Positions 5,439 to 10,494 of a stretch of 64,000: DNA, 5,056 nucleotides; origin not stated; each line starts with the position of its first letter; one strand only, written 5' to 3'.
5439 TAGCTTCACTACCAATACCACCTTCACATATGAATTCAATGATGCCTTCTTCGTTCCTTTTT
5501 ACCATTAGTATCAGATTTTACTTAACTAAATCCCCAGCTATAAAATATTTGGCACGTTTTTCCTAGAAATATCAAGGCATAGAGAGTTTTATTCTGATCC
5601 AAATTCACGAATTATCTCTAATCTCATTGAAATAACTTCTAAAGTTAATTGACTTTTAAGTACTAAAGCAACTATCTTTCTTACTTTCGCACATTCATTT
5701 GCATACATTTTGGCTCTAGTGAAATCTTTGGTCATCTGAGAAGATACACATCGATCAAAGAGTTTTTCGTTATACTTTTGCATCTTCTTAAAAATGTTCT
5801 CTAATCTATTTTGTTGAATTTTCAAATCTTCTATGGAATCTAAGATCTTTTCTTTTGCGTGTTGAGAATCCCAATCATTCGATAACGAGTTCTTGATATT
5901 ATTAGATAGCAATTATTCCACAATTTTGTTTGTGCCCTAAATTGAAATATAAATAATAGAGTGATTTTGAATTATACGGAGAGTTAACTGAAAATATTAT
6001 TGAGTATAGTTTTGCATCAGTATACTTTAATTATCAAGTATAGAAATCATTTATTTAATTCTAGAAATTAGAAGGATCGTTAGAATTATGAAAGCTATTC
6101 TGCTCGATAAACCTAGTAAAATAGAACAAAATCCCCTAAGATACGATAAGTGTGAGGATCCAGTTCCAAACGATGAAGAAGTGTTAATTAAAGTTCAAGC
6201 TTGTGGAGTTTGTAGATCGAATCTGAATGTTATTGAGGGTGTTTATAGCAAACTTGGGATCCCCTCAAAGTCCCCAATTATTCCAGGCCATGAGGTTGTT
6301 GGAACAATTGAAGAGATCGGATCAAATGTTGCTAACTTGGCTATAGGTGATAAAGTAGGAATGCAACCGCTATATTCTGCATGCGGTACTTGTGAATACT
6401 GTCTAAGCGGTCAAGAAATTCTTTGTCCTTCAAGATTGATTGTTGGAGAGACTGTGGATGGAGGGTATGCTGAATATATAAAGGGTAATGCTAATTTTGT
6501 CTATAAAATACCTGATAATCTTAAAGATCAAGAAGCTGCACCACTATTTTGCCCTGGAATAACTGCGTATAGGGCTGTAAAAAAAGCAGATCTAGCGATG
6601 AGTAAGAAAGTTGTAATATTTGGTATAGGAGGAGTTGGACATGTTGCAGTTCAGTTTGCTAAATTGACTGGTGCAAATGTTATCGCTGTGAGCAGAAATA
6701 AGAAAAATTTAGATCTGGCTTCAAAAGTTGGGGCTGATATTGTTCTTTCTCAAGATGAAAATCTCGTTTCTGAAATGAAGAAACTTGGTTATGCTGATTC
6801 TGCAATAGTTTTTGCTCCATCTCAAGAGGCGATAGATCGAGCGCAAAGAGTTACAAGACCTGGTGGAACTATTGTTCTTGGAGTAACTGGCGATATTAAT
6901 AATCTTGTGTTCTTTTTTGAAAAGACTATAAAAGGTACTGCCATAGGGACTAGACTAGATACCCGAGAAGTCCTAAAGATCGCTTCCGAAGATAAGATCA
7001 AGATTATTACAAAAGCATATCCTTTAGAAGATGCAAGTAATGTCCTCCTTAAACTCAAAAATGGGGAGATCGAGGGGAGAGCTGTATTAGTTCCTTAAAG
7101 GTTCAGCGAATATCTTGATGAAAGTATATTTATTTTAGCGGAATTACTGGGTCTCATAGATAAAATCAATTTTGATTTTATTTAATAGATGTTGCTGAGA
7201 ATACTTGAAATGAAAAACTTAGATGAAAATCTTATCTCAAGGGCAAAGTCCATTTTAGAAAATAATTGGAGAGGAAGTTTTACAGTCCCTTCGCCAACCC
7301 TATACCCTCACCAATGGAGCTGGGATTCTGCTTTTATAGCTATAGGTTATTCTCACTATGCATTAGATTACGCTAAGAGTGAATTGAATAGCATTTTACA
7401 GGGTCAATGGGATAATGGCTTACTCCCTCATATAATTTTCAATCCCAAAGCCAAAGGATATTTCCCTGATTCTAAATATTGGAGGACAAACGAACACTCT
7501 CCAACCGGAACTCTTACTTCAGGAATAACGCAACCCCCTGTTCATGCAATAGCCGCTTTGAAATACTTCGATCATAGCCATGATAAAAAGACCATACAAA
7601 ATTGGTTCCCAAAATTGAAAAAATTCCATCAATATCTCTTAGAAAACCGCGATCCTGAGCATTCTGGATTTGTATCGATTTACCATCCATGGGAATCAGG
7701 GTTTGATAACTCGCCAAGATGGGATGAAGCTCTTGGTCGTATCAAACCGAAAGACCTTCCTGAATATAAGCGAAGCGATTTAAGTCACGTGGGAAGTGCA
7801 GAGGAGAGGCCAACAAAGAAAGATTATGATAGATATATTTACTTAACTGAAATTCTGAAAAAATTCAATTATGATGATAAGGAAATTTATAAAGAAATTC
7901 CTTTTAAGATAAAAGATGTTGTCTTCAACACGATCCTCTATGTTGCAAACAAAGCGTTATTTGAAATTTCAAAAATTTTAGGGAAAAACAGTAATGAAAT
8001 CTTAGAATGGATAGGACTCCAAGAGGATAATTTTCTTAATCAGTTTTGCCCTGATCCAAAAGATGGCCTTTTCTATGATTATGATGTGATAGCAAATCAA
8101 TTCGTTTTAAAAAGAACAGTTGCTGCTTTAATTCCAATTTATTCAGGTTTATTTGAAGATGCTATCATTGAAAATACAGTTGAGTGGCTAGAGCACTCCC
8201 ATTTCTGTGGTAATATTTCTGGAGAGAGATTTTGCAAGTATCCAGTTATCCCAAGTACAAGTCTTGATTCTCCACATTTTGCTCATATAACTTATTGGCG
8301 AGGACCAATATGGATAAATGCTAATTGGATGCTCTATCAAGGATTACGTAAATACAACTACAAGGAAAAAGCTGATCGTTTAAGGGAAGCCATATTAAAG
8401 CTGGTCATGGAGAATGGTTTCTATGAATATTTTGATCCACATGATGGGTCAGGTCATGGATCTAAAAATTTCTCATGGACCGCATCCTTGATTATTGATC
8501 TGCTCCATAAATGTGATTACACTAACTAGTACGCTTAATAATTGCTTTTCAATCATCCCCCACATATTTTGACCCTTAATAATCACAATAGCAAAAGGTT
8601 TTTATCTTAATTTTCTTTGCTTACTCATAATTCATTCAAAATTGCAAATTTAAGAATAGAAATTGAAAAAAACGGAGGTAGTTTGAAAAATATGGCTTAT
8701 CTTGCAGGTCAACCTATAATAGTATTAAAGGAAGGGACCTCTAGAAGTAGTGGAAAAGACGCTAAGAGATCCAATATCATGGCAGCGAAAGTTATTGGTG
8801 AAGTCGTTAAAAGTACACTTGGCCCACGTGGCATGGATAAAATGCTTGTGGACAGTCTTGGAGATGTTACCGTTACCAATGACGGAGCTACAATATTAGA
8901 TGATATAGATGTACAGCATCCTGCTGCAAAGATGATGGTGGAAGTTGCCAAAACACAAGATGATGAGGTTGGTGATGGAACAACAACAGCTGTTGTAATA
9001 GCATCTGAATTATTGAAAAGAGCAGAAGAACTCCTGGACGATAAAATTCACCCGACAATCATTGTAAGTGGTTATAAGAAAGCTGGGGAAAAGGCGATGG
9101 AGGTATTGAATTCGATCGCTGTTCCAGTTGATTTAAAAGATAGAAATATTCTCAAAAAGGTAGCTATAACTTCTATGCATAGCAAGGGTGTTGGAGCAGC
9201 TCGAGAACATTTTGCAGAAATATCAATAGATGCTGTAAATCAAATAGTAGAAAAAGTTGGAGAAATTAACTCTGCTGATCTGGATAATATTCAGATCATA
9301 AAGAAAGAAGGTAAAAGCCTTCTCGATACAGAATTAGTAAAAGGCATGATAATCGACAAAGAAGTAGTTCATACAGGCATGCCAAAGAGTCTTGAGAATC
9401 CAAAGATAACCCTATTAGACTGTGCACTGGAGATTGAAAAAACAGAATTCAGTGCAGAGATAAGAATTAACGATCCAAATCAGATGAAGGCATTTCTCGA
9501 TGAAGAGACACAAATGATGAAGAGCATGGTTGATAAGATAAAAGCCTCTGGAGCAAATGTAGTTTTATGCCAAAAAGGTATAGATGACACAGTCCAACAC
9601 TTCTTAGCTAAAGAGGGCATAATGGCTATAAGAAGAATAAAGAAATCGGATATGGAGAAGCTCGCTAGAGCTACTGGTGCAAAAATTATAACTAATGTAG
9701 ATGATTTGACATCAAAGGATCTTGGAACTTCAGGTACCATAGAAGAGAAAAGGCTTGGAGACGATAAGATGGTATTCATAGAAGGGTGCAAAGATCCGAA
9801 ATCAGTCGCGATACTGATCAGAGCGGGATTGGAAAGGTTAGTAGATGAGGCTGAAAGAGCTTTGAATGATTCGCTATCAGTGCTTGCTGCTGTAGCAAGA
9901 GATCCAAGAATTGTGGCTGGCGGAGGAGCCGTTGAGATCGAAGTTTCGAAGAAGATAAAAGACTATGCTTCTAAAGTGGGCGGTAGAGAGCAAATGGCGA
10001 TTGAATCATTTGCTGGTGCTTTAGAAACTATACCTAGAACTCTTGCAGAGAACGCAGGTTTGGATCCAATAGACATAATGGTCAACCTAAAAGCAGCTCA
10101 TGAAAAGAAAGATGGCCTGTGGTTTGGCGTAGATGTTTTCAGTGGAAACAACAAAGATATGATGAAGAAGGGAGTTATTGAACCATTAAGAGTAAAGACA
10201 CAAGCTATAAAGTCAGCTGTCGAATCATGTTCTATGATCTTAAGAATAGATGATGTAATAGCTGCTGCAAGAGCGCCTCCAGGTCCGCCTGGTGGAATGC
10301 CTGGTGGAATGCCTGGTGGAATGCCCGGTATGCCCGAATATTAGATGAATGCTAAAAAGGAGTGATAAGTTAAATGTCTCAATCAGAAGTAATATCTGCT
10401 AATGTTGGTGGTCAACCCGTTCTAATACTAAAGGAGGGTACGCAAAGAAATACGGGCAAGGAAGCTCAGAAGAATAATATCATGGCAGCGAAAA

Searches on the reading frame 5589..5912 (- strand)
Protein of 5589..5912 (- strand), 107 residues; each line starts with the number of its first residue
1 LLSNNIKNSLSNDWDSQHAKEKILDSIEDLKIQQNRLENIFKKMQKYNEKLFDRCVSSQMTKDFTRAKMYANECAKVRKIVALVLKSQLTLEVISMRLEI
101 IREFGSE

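Call 9: search_protein_families(library=pfam, proteins=[window:5589-5912:-], max_evalue=0.001)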
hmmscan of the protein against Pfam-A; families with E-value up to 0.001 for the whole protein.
window:5589-5912:- (107 aa): 0 families

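Call 66: search_protein_families(library=padloc, proteins=[window:5589-5912:-], max_evalue=0.001)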
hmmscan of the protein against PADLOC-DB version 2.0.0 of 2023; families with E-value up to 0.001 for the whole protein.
window:5589-5912:- (107 aa): 0 families

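Call 67: search_protein_families(library=ncbifam, proteins=[window:5589-5912:-], max_evalue=0.001)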
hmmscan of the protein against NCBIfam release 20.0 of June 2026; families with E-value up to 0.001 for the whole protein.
window:5589-5912:- (107 aa): 3 families
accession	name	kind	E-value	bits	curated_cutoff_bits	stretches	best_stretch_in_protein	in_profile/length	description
NF041005.1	cell_div_CdvB1_B2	equivalog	4.9e-20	71.9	350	1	6-105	19-119/212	cell division protein CdvB1/B2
NF041008.1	cell_div_CdvB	equivalog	4.7e-15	56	370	1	10-104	11-106/260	cell division protein CdvB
NF041009.1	cell_div_CdvB3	equivalog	1.1e-05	25.2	170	1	20-101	3-83/164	cell division protein CdvB3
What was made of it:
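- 5589..5912 (-): Detached half-size CdvB paralog (107 aa, a1-a2 hairpin only), 17 kb from the operon. NCBIfam CdvB1/B2 4.9e-20, aligned to model positions 19-119 of 212 (call 67).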

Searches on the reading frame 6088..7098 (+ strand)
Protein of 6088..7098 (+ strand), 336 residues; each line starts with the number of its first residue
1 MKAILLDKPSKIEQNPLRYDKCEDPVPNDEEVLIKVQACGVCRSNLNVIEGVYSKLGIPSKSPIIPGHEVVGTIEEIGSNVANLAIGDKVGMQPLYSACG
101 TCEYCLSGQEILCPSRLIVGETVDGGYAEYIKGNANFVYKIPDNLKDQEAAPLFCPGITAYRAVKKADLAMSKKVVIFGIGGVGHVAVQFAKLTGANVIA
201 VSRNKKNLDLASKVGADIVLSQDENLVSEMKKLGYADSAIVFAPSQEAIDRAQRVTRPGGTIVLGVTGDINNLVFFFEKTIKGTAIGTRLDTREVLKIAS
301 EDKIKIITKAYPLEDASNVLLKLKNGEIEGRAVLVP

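Call 9: search_protein_families(library=pfam, proteins=[window:6088-7098:+], max_evalue=0.001)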
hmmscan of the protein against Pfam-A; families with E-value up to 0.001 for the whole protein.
window:6088-7098:+ (336 aa): 2 families
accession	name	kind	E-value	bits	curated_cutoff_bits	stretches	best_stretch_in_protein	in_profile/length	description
PF08240.17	ADH_N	-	1.2e-28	99.8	23.5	1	29-143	2-104/104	Alcohol dehydrogenase GroES-like domain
PF00107.32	ADH_zinc_N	-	4.2e-21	75.7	31.8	1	182-300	1-128/129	Zinc-binding dehydrogenase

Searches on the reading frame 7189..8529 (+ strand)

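Call 63: search_protein_families(library=pfam, proteins=[window:7189-8529:+], max_evalue=0.00001)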
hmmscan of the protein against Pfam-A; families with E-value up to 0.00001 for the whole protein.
window:7189-8529:+ (446 aa): 3 families
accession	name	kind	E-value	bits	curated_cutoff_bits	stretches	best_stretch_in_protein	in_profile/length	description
PF22422.2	MGH1-like_GH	-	6.3e-98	329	27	1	39-431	1-356/356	Mannosylglycerate hydrolase MGH1-like glycoside hydrolase domain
PF03200.22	Glyco_hydro_63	-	8.5e-13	48.3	22.4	1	367-435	404-487/492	Glycosyl hydrolase family 63 C-terminal domain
PF01204.24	Trehalase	-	3.2e-10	39.9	21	1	114-407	179-463/512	Trehalase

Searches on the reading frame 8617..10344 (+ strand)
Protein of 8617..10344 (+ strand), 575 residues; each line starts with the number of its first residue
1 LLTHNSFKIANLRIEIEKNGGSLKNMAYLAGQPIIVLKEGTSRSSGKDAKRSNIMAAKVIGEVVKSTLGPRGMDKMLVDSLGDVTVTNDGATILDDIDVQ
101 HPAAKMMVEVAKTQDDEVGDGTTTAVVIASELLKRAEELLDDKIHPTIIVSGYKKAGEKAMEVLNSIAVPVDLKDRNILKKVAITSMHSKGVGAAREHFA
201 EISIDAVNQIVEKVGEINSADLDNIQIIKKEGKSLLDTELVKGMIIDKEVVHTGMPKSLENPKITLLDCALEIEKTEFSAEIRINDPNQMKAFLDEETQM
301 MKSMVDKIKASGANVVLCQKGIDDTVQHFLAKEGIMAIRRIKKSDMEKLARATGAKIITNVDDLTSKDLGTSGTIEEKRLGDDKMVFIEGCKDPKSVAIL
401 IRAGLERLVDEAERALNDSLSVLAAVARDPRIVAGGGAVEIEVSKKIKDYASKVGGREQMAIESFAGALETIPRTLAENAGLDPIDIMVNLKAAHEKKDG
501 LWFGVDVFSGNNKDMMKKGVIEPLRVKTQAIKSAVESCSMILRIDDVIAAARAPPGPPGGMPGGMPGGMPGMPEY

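Call 63: search_protein_families(library=pfam, proteins=[window:8617-10344:+], max_evalue=0.00001)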
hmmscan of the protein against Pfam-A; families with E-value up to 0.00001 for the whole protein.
window:8617-10344:+ (575 aa): 1 family
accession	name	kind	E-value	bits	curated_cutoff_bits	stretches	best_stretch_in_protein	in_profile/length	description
PF00118.29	Cpn60_TCP1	-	3.5e-189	630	34.3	1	61-551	2-489/490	TCP-1/cpn60 chaperonin family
